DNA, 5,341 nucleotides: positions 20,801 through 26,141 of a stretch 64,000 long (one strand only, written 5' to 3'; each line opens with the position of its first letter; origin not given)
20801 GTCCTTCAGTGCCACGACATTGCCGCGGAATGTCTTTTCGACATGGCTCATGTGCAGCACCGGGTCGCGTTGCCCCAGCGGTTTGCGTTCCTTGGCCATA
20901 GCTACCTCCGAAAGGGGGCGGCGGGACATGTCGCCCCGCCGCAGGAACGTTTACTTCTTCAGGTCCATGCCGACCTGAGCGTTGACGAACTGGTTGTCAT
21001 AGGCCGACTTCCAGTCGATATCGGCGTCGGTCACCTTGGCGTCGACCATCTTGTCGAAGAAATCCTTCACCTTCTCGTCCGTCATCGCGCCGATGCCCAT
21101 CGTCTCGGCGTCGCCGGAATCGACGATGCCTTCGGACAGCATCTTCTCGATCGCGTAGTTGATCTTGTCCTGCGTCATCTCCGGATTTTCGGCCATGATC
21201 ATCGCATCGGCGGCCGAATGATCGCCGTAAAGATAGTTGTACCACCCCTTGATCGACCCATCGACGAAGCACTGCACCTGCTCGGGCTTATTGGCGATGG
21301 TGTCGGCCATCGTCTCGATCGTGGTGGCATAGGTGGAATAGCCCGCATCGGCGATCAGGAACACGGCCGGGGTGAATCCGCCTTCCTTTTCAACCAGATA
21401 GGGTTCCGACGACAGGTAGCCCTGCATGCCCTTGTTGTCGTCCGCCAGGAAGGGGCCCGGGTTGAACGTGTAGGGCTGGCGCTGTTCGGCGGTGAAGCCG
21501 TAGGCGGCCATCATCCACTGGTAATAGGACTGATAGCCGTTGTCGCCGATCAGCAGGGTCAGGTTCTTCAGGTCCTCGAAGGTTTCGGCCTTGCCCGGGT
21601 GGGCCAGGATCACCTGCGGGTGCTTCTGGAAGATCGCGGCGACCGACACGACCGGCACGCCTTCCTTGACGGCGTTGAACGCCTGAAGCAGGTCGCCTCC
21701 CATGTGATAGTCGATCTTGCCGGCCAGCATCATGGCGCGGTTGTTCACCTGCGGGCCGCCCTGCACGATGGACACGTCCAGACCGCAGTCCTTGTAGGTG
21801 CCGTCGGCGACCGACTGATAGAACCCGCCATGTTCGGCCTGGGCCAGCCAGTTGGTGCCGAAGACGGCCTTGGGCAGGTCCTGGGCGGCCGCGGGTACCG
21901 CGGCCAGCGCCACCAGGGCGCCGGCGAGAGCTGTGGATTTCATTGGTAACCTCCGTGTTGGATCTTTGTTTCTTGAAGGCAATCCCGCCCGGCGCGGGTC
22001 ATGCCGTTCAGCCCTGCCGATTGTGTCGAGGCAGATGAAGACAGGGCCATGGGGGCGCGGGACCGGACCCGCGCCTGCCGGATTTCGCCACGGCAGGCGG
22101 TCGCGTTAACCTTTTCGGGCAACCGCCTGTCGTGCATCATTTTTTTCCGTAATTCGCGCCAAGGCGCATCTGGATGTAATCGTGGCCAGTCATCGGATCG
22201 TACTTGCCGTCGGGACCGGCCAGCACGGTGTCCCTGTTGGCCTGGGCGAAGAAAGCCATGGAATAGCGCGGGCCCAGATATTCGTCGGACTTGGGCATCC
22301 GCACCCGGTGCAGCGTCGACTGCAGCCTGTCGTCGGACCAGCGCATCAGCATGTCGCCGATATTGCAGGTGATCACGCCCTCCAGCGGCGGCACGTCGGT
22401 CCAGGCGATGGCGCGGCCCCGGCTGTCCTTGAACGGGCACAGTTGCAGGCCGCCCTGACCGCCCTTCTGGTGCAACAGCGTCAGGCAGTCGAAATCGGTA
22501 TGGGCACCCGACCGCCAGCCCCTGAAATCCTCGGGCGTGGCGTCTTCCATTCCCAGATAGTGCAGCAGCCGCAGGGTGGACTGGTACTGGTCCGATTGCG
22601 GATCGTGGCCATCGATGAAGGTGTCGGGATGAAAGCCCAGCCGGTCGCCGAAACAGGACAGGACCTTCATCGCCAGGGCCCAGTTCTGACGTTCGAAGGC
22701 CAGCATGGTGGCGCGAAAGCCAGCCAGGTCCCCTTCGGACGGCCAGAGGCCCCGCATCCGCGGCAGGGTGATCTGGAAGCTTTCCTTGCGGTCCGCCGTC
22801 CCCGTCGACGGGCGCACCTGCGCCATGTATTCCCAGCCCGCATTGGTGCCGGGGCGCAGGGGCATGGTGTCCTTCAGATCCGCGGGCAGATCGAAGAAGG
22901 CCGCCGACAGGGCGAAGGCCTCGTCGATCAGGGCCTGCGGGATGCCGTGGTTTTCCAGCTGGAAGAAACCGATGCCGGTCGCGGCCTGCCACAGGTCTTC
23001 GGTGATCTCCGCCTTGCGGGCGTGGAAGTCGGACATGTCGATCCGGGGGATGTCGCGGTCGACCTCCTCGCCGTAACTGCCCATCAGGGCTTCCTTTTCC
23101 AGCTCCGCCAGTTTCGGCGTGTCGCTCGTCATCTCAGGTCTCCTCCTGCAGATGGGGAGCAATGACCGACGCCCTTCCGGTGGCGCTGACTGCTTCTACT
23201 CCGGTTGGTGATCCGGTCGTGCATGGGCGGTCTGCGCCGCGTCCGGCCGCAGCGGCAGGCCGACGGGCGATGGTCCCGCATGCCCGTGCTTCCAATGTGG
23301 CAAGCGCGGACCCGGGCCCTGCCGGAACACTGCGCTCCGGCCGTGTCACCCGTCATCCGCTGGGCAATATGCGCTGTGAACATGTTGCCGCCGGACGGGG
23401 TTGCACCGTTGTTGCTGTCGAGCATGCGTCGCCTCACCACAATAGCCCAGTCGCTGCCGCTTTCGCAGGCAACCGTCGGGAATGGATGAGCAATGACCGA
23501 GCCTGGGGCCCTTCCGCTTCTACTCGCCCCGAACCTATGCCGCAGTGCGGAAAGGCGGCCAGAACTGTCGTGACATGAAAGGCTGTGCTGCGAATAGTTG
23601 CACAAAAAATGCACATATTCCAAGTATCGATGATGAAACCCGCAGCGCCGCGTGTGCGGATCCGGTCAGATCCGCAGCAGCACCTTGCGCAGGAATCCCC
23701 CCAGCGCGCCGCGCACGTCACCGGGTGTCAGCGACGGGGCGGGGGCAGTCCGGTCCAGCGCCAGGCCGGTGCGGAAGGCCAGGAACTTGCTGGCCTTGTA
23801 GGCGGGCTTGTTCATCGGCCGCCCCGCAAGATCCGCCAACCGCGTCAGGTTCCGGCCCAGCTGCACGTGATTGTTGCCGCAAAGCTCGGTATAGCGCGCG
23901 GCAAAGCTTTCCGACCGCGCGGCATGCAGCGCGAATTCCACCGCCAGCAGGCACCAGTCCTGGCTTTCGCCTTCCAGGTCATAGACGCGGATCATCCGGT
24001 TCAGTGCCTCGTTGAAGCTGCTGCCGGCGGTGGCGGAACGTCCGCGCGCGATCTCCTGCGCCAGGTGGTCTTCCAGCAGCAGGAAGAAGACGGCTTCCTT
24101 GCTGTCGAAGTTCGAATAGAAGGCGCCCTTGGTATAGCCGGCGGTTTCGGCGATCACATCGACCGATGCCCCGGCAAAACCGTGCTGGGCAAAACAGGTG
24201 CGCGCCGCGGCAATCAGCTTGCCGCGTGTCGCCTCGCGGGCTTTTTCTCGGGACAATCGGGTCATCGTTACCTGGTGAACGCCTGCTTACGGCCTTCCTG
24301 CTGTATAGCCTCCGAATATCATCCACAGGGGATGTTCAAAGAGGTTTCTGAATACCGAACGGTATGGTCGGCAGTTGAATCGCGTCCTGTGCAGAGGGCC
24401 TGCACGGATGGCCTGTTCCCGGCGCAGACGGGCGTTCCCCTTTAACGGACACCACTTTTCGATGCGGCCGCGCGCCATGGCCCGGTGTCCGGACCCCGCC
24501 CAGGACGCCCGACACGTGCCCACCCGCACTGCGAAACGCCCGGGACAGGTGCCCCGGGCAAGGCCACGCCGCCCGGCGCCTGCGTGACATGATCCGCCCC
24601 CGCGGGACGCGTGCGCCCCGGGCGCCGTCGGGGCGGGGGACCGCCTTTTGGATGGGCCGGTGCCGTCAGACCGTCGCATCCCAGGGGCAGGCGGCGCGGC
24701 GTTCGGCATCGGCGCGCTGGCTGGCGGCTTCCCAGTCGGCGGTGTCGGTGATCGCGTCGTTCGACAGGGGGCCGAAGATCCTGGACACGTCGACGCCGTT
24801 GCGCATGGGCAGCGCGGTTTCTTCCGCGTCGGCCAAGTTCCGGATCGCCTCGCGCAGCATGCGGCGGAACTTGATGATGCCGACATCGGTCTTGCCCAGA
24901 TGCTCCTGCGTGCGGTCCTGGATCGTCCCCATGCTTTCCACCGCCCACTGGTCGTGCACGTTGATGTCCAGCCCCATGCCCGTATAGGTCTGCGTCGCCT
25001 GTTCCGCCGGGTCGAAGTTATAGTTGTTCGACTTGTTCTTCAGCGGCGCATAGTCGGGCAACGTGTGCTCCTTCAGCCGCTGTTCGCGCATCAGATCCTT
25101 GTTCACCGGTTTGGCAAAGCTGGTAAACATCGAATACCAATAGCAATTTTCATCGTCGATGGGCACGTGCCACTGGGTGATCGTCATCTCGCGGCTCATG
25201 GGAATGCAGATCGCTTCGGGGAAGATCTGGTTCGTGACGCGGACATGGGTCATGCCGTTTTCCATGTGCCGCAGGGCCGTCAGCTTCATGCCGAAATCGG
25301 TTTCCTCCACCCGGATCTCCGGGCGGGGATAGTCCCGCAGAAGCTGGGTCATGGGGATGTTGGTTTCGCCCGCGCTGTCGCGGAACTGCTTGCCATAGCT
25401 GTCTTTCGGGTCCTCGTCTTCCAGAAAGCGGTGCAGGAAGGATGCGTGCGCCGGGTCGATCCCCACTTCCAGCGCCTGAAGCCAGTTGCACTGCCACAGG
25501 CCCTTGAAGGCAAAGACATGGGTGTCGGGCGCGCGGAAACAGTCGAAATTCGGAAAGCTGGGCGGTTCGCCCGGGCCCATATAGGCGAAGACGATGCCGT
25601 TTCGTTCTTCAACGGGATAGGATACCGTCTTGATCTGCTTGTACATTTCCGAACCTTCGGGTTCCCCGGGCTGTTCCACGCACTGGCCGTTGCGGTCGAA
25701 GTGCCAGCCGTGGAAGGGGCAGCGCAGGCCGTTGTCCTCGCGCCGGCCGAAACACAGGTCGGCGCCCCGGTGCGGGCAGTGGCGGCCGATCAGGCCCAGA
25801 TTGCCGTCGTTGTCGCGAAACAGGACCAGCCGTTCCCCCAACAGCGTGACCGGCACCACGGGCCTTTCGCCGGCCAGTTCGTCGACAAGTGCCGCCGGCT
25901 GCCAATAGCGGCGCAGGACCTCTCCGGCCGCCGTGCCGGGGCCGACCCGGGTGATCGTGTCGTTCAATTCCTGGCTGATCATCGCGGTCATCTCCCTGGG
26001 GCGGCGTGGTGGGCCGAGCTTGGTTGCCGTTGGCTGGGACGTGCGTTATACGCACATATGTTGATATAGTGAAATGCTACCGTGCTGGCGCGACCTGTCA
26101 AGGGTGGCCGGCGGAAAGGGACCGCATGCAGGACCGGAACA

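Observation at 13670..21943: Nine-gene overlapping catabolic/salvage operon for an unidentified N-containing compound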

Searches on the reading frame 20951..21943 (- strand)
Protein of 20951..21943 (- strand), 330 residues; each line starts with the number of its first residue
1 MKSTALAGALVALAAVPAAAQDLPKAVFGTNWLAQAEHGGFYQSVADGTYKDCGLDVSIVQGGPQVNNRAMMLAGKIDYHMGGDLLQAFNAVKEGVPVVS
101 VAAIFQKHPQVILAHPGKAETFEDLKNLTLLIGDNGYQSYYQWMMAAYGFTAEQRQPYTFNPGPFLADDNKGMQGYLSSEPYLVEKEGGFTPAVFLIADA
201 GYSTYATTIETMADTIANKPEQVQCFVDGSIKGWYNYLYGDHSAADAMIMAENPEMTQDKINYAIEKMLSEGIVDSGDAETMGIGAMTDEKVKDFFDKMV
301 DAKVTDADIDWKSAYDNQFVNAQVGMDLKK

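Call 5: search_protein_families(library=pfam, proteins=[window:20951-21943:-])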
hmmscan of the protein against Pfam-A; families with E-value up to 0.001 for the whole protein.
window:20951-21943:- (330 aa): 1 family
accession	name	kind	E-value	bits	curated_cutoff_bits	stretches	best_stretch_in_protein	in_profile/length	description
PF09084.16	NMT1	-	4.3e-18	66.4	20.5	1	36-235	2-207/216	NMT1/THI5 like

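Call 6: search_protein_families(library=ncbifam, proteins=[window:20951-21943:-])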
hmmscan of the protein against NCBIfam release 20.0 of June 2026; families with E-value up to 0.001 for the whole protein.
window:20951-21943:- (330 aa): 1 family
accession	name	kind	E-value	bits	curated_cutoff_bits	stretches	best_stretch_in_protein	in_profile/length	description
TIGR01728.1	SsuA_fam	subfamily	0.00047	19.5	163.5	0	209-321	188-290/290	aliphatic sulfonate ABC transporter substrate-binding protein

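Call 8: search_solved_structures(query=window:20951-21943:-, max_evalue=0.01)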
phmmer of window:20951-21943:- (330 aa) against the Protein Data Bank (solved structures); distinct sequences matched with E-value up to 0.01: 4.
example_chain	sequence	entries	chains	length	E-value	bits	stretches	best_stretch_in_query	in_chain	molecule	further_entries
4nmy_A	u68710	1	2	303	3e-07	33.1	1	26-110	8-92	ABC-type transport system, extracellular solute-binding protein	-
4h65_A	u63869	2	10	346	0.0013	21.1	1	25-136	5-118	Pyrimidine precursor biosynthesis enzyme THI5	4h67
4h6d_F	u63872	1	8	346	0.0026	20.1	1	25-135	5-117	Pyrimidine precursor biosynthesis enzyme THI5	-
4esx_A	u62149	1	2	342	0.0097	18.2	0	25-129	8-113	Pyrimidine biosynthesis enzyme THI13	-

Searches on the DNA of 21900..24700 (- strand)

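Call 62: search_rna_families(source=window, start=21900, end=24700, threshold=evalue, max_evalue=1)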
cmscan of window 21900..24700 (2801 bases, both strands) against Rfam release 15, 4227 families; matches with E-value up to 1: 2.
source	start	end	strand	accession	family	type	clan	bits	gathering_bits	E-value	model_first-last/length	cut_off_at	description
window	23152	23206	-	RF03054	Xanthine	Cis-reg; riboswitch;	-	46.9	36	1.3e-08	1-56/56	no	Xanthine riboswitch aptamer (NMT1 RNA)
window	23483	23530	-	RF03054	Xanthine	Cis-reg; riboswitch;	-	29.2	36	0.001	1-56/56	no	Xanthine riboswitch aptamer (NMT1 RNA)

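Call 74: search_rna_families(source=window, start=23100, end=23680, threshold=evalue, max_evalue=1, show_alignments=2)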
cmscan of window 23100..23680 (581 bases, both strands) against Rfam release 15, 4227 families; matches with E-value up to 1: 2.
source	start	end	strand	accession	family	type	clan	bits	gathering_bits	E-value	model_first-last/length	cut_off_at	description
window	23152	23206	-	RF03054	Xanthine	Cis-reg; riboswitch;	-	46.9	36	2.7e-09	1-56/56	no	Xanthine riboswitch aptamer (NMT1 RNA)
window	23483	23530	-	RF03054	Xanthine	Cis-reg; riboswitch;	-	29.2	36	0.00021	1-56/56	no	Xanthine riboswitch aptamer (NMT1 RNA)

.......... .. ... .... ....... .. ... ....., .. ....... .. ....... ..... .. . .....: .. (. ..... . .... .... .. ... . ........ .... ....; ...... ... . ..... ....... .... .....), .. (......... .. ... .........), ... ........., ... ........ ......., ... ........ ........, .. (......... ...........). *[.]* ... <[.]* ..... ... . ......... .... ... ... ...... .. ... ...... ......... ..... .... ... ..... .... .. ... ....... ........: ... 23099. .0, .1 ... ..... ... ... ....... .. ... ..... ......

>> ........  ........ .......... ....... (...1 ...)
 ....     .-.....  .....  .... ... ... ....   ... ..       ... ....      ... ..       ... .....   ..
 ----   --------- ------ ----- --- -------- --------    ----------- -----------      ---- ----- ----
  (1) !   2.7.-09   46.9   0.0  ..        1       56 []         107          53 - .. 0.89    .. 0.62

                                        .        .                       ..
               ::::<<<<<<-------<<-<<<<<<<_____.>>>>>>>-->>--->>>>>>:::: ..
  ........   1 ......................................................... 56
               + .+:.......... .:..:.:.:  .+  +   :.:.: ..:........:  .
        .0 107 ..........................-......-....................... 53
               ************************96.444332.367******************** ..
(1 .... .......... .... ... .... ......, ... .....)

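Call 92: search_rna_families(sources=[L091, L119, L155, L094, L102, L095], threshold=evalue, max_evalue=0.01)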
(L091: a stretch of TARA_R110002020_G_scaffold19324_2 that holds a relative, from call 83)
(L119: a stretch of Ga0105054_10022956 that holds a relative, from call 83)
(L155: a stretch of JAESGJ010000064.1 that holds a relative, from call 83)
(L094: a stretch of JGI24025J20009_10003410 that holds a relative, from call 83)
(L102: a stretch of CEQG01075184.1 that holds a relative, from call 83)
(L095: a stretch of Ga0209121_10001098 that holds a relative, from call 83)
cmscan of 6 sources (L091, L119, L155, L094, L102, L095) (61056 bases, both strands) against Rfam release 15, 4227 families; matches with E-value up to 0.01: 7.
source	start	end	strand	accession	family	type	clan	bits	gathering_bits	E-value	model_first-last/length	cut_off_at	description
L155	14894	15293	+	RF00010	RNaseP_bact_a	Gene; ribozyme;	CL00002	288.8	100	2.1e-93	1-367/367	no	Bacterial RNase P class A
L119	2843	2895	+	RF03054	Xanthine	Cis-reg; riboswitch;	-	57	36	4.5e-10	1-56/56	no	Xanthine riboswitch aptamer (NMT1 RNA)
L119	2665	2713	+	RF03054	Xanthine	Cis-reg; riboswitch;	-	48.2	36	1.2e-07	1-56/56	no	Xanthine riboswitch aptamer (NMT1 RNA)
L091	3737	3789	+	RF03054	Xanthine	Cis-reg; riboswitch;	-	47.6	36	1.9e-07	1-56/56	no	Xanthine riboswitch aptamer (NMT1 RNA)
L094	7930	7980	+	RF03054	Xanthine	Cis-reg; riboswitch;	-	46.1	36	4.8e-07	1-56/56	no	Xanthine riboswitch aptamer (NMT1 RNA)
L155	7671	7727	+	RF03054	Xanthine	Cis-reg; riboswitch;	-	40.4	36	1.8e-05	1-56/56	no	Xanthine riboswitch aptamer (NMT1 RNA)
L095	6151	6198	+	RF03054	Xanthine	Cis-reg; riboswitch;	-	37.6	36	0.0001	1-56/56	no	Xanthine riboswitch aptamer (NMT1 RNA)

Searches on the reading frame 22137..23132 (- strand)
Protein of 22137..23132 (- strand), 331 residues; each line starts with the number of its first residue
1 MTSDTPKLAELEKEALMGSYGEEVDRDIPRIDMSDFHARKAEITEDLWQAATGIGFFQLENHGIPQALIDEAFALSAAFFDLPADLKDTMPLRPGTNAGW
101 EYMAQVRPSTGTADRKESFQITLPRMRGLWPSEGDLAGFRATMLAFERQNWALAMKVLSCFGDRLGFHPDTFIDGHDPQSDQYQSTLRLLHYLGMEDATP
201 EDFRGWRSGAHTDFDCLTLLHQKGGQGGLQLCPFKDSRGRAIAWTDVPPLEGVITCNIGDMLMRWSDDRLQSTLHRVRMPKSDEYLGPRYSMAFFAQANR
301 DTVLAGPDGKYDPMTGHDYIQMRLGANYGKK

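Call 5: search_protein_families(library=pfam, proteins=[window:22137-23132:-])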
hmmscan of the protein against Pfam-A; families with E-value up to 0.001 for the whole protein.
window:22137-23132:- (331 aa): 2 families
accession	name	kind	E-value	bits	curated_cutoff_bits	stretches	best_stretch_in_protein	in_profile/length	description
PF03171.26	2OG-FeII_Oxy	-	5.7e-20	72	23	1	197-297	11-100/101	2OG-Fe(II) oxygenase superfamily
PF14226.12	DIOX_N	-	8.3e-20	72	27.3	1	28-124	1-97/117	non-haem dioxygenase in morphine synthesis N-terminal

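Call 6: search_protein_families(library=ncbifam, proteins=[window:22137-23132:-])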
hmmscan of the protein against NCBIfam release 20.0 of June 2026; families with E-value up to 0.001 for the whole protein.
window:22137-23132:- (331 aa): 0 families

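Call 83: find_related_loci(query=window:22137-23132:-, collection=metagenome_contigs, flank=8000)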
Query window:22137-23132:- (331 aa) in metagenome_contigs; peptide patterns used: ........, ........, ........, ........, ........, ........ (x = any residue, [..] = any of these).
600 stretches matched a pattern (row limit reached: there are more); 577 encode a relative of the query (tblastn E <= 1e-3); the best 80 are kept; 80 distinct loci.
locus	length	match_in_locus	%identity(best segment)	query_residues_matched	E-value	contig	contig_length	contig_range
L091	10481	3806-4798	81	1-331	0e+0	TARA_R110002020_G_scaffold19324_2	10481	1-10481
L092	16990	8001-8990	79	2-331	1e-180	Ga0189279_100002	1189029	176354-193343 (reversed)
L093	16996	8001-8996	77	1-331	7e-176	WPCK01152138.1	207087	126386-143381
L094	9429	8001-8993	76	1-330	3e-173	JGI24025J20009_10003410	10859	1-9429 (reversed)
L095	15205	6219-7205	74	1-329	2e-172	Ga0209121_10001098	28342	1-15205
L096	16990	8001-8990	75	1-330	2e-171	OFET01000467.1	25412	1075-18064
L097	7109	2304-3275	74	8-331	2e-171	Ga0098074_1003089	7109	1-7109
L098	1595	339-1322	74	1-328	0e+0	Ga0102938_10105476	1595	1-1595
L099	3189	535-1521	74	2-331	2e-169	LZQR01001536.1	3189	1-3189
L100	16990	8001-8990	78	2-331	2e-177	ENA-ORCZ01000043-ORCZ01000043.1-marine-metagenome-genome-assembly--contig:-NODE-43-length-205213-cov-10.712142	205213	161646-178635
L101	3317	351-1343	68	1-330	1e-164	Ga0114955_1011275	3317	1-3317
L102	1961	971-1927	71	8-328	4e-169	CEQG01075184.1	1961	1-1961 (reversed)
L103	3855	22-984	70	8-330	6e-162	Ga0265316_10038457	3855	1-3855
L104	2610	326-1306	69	2-330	2e-164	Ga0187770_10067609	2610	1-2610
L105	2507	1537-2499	69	8-330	3e-164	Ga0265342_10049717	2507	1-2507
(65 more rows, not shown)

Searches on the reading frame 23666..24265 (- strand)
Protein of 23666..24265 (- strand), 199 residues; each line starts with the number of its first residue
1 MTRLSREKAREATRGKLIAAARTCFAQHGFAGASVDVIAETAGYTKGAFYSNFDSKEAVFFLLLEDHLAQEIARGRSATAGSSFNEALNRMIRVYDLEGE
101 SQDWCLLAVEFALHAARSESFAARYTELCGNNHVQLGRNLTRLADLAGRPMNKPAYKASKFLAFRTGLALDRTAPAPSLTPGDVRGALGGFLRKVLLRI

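Call 38: search_protein_families(library=pfam, proteins=[window:23666-24265:-], max_evalue=0.00001)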
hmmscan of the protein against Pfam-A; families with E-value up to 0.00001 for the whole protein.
window:23666-24265:- (199 aa): 1 family
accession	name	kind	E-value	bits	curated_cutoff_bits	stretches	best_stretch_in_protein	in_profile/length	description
PF00440.29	TetR_N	-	4.2e-14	52.5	24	1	17-60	1-44/47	Bacterial regulatory proteins, tetR family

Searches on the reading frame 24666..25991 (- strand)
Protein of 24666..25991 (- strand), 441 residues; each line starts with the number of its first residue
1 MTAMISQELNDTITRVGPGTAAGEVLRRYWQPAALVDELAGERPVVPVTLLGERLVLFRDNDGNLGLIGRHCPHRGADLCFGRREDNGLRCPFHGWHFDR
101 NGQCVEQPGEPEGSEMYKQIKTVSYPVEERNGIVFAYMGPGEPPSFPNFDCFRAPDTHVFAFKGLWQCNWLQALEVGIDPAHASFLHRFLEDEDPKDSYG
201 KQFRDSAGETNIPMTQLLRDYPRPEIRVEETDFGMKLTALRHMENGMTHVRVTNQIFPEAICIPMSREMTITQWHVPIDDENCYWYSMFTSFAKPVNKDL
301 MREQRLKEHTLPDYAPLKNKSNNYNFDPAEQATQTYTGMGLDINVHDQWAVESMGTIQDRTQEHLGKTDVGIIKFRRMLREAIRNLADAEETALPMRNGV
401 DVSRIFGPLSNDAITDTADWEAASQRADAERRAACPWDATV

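Call 38: search_protein_families(library=pfam, proteins=[window:24666-25991:-], max_evalue=0.00001)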
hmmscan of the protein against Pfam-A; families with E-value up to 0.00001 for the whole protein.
window:24666-25991:- (441 aa): 3 families
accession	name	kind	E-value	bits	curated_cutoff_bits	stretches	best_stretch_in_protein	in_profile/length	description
PF19301.5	LigXa_C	-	7.1e-30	104.6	27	1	136-393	1-256/304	LigXa C-terminal domain like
PF00355.32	Rieske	-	1.2e-19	70.5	20.3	1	30-112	2-83/88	Rieske [2Fe-2S] domain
PF11723.14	Aromatic_hydrox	-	6.3e-06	26.3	24.4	0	137-188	1-53/241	Homotrimeric ring hydroxylase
